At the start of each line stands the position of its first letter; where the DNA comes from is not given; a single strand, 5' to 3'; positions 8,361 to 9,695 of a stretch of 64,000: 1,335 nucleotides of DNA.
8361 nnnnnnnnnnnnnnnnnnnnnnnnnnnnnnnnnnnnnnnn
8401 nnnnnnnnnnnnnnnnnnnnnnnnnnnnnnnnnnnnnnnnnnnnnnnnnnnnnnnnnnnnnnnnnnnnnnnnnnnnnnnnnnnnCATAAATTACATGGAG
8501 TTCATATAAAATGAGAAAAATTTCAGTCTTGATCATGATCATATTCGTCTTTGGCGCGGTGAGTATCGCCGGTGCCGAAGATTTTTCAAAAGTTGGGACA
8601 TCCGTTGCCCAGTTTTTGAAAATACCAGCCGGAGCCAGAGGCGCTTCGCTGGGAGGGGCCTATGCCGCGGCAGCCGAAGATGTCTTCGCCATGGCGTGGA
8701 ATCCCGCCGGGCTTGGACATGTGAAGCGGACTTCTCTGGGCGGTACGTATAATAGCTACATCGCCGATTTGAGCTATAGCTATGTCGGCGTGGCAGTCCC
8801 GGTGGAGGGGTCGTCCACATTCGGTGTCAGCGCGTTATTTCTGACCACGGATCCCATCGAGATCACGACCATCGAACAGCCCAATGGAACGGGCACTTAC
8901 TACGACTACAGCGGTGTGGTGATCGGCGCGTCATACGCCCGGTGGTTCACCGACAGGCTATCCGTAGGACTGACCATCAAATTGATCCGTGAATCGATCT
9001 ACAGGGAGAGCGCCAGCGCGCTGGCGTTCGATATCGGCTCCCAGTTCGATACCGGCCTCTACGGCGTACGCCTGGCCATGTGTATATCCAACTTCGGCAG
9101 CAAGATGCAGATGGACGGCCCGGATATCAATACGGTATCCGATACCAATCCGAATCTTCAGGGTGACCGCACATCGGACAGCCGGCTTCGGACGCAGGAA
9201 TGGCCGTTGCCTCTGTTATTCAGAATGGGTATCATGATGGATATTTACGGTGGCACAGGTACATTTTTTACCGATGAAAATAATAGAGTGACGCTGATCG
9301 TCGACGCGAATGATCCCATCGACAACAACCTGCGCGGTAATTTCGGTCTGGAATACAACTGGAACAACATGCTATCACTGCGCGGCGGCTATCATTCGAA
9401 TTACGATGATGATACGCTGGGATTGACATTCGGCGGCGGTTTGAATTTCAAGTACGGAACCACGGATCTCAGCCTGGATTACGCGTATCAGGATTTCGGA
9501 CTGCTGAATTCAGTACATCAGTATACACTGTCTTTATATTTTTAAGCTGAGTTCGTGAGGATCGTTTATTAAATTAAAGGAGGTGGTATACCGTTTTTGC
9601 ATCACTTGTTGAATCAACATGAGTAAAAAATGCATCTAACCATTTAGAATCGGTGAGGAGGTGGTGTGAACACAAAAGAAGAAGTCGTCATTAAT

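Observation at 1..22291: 22-kb co-directional surface-proteome island: candidate protein (peptide) utilisation locus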

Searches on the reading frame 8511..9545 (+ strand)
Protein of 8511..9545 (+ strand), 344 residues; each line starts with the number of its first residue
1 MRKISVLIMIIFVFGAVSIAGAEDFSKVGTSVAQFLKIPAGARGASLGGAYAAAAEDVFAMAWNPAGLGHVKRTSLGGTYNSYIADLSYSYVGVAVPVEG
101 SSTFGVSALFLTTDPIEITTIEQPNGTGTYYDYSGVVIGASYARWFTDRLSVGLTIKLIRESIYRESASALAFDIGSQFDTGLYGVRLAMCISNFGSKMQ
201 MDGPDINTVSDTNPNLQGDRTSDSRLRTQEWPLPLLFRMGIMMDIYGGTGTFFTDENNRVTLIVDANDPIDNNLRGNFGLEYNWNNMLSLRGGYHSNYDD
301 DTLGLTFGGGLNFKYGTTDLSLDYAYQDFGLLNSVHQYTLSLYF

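Call 3: search_protein_families(library=pfam, proteins=[window:8511-9545:+], max_evalue=0.01)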
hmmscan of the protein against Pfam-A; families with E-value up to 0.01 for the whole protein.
window:8511-9545:+ (344 aa): 2 families
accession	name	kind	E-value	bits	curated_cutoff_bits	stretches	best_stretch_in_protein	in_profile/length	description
PF19572.5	PorV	-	2.1e-07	31.2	27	1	27-172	7-155/243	Type IX secretion system protein PorV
PF03687.19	UPF0164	-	8.6e-06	25.2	21.4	1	24-130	30-136/325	Uncharacterised protein family (UPF0164)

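Call 6: search_protein_families(library=ncbifam, proteins=[window:8511-9545:+], max_evalue=0.01)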
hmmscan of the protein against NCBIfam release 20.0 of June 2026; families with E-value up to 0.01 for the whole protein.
window:8511-9545:+ (344 aa): 4 families
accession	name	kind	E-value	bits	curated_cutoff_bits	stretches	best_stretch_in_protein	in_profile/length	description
NF033709.1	PorV_fam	subfamily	5.9e-57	193.7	90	1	30-342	1-324/326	PorV/PorQ family protein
NF033711.1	T9SS_PorQ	equivalog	1.3e-22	80.3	220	1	18-200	11-192/335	type IX secretion system protein PorQ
NF033710.1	T9SS_OM_PorV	equivalog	4.6e-18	65.5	250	1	10-205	3-214/367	type IX secretion system outer membrane channel protein PorV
NF052325.1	PorVQ2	equivalog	9.3e-17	60.9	325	1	26-180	20-185/354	putative type IX sorting system protein PorV2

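Call 43: search_solved_structures(query=window:8511-9545:+, max_evalue=1, show_alignments=1)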
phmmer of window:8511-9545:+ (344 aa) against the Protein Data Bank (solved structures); distinct sequences matched with E-value up to 1: 2.
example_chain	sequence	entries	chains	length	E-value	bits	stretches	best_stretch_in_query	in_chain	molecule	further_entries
6h3i_F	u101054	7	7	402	1.6e-09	40.5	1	1-167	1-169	PorV | Type IX secretion system protein PorV domain-containing protein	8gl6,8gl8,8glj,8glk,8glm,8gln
9fdg_A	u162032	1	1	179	0.79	12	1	252-293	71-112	TMB12sol9_3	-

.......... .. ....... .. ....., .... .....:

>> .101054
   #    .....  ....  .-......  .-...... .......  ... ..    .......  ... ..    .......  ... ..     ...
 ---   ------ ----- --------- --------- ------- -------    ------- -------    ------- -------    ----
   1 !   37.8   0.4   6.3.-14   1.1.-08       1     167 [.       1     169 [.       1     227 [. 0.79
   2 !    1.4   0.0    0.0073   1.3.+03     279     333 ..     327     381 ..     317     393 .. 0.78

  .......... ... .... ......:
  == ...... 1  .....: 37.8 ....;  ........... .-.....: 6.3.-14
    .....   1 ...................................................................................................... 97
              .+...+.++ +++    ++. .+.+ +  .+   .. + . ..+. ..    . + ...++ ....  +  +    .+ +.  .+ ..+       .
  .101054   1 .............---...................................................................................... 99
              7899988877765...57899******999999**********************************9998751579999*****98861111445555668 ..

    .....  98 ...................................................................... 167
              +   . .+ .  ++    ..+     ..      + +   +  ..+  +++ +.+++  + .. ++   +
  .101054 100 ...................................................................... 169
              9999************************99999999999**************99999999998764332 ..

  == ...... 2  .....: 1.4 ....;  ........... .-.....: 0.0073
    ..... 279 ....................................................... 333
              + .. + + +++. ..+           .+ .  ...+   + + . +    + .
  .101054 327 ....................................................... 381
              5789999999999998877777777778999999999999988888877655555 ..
